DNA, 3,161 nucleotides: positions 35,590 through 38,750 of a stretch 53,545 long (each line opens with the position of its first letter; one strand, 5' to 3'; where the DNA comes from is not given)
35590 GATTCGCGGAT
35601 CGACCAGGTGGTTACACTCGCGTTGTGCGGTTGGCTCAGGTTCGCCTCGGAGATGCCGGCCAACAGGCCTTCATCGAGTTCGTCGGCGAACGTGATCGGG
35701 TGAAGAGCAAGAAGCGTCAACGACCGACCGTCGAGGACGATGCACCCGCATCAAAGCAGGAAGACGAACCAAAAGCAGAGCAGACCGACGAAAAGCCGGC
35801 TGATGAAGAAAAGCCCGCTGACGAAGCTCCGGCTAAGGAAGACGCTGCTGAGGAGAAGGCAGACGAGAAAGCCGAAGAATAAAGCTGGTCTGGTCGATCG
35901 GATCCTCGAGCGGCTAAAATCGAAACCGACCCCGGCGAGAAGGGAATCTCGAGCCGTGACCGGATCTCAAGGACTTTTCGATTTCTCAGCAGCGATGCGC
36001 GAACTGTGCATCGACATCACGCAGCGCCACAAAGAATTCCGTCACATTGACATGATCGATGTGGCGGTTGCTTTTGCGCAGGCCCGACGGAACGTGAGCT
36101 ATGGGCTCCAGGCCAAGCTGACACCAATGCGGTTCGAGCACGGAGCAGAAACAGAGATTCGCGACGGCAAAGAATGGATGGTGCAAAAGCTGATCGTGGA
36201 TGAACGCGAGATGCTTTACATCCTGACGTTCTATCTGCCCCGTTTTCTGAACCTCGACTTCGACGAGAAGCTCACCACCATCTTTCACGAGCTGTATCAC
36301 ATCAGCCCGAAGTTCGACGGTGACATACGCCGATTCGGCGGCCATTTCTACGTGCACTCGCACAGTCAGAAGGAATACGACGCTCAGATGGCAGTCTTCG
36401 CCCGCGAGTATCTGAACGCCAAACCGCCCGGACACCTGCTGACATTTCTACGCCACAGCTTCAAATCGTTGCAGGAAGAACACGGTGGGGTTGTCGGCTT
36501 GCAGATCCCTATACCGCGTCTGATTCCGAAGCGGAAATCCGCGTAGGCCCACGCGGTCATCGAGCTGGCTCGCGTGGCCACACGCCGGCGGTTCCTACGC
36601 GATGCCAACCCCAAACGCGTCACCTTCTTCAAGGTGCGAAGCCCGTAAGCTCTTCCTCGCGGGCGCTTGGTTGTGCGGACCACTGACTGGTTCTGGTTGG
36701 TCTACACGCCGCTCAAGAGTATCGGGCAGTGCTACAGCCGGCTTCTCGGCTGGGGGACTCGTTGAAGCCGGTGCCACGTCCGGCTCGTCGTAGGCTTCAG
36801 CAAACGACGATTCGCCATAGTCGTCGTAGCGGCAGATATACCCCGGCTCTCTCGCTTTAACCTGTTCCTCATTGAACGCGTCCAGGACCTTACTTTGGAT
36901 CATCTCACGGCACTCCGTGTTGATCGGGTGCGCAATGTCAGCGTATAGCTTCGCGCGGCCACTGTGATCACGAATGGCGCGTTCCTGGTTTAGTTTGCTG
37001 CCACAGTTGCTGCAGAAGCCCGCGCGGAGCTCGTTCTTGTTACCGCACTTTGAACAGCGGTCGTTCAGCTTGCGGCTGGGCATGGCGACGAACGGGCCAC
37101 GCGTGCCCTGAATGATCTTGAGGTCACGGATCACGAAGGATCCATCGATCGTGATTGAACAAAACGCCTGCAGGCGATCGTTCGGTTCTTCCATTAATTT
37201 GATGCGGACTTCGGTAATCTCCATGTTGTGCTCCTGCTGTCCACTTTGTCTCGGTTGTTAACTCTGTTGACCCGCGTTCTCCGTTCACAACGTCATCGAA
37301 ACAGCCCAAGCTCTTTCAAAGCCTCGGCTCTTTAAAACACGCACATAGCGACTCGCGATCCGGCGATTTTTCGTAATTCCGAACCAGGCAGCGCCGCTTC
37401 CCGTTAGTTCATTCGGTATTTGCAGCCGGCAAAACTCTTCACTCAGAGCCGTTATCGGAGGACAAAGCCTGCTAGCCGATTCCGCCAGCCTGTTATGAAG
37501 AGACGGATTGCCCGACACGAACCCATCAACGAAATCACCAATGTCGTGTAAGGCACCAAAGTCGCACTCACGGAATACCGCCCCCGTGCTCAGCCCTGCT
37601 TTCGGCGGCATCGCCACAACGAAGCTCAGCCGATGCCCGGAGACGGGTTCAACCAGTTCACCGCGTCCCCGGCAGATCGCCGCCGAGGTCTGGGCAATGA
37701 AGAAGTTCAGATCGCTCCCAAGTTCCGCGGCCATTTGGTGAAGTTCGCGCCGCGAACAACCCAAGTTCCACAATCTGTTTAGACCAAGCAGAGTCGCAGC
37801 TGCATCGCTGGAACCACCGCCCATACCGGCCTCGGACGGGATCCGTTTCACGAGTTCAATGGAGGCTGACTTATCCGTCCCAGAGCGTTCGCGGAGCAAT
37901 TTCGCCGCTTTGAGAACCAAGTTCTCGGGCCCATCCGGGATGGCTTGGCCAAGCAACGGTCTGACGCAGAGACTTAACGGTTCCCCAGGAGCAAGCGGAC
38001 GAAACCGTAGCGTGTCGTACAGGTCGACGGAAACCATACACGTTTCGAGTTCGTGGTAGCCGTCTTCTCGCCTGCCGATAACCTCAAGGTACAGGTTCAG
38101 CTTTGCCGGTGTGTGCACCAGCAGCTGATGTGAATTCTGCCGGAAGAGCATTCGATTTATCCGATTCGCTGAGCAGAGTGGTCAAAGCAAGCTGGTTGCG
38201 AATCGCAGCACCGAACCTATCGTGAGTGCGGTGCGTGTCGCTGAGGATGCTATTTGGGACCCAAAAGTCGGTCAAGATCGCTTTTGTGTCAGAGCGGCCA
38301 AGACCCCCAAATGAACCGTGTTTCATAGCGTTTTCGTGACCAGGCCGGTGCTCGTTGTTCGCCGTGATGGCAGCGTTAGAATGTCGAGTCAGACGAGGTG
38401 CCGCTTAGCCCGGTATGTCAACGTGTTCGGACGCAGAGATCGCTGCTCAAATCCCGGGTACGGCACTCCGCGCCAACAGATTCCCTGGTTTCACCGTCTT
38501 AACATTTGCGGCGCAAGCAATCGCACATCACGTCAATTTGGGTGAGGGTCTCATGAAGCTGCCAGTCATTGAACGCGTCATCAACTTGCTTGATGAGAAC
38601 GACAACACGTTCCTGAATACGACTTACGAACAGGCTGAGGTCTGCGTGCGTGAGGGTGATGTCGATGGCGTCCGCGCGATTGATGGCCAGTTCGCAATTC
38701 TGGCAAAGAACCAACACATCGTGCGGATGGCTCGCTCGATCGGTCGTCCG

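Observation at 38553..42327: Tightly coupled AsnB-like / radical SAM / flavin-halogenase-like three-gene cassette with no assignable pathway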

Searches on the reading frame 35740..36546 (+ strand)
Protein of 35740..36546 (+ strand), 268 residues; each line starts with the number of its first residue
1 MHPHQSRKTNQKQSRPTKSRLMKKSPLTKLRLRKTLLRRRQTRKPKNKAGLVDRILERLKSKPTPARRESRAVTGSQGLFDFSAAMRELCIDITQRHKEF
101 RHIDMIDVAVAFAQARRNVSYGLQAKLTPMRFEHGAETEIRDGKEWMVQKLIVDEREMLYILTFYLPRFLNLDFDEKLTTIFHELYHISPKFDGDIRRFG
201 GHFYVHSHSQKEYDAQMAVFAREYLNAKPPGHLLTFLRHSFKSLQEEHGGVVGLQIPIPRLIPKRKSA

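Call 83: search_protein_families(library=pfam, proteins=[window:35740-36546:+], max_evalue=0.001)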
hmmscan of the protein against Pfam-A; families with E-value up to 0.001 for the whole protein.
window:35740-36546:+ (268 aa): 1 family
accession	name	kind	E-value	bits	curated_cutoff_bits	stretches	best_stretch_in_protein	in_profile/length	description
PF18894.6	PhageMetallopep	-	1.9e-06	28.5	23.7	1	86-200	9-111/134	Putative phage metallopeptidase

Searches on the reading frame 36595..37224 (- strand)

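Call 83: search_protein_families(library=pfam, proteins=[window:36595-37224:-], max_evalue=0.001)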
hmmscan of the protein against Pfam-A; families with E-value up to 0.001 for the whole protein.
window:36595-37224:- (209 aa): 4 families
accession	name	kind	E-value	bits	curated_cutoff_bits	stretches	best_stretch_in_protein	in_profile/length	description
PF04026.17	SpoVG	-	3.6e-27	94.7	29.6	1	1-119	1-82/82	SpoVG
PF13240.11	Zn_Ribbon_1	-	7.1e-07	29.3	25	1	57-78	2-23/23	zinc-ribbon domain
PF12773.13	DZR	-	0.00021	21.8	27.3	1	57-80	1-24/45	Double zinc ribbon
PF13248.11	Zn_ribbon_3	-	0.00033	20.5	27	1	56-78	4-26/26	zinc-ribbon domain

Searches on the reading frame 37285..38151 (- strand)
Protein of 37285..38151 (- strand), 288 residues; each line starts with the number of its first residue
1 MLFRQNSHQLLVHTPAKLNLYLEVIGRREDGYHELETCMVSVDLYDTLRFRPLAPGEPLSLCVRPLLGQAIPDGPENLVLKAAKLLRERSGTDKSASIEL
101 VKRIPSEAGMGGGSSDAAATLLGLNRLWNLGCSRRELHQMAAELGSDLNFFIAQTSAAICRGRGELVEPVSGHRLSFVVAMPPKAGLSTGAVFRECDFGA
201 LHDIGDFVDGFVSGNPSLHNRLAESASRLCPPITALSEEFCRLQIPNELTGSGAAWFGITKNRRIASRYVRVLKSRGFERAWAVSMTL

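Call 83: search_protein_families(library=pfam, proteins=[window:37285-38151:-], max_evalue=0.001)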
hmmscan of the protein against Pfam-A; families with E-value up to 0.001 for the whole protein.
window:37285-38151:- (288 aa): 1 family
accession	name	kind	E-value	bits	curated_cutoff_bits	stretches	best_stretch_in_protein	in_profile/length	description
PF00288.32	GHMP_kinases_N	-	6.1e-19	68.5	22.3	1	77-146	1-68/87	GHMP kinases N terminal domain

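Call 84: search_protein_families(library=ncbifam, proteins=[window:37285-38151:-], max_evalue=1e-10)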
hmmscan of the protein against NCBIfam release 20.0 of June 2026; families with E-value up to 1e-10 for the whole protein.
window:37285-38151:- (288 aa): 7 families
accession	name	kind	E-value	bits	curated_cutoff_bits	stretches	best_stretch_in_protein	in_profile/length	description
TIGR00154.1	ispE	equivalog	7.7e-53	180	138.7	1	9-268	2-266/294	4-(cytidine 5'-diphospho)-2-C-methyl-D-erythritol kinase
NF011202.0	PRK14608.1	equivalog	2.8e-49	168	204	1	5-276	5-281/294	4-(cytidine 5'-diphospho)-2-C-methyl-D-erythritol kinase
NF002870.0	PRK03188.1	equivalog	4.2e-48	163.6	286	1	6-197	7-194/310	4-(cytidine 5'-diphospho)-2-C-methyl-D-erythritol kinase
NF011205.0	PRK14611.1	equivalog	6.3e-31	107.8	364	1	12-261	4-253/275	4-(cytidine 5'-diphospho)-2-C-methyl-D-erythritol kinase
NF003216.0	PRK04181.1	equivalog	4e-30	105.4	191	1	15-200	6-190/257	4-(cytidine 5'-diphospho)-2-C-methyl-D-erythritol kinase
NF011207.0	PRK14613.1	equivalog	1.5e-21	76.9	359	1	14-193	3-188/297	4-(cytidine 5'-diphospho)-2-C-methyl-D-erythritol kinase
NF004568.0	PRK05905.1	equivalog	6.4e-15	55.5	321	1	77-257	70-253/261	4-(cytidine 5'-diphospho)-2-C-methyl-D-erythritol kinase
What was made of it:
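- Checked: Flanks: IspE scores above its TIGR00154 cut-off (call 84).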

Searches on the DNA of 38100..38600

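Call 77: search_rna_families(source=window, start=38100, end=38600, threshold=evalue, max_evalue=1)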
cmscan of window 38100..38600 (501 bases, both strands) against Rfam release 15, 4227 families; matches with E-value up to 1: 0.
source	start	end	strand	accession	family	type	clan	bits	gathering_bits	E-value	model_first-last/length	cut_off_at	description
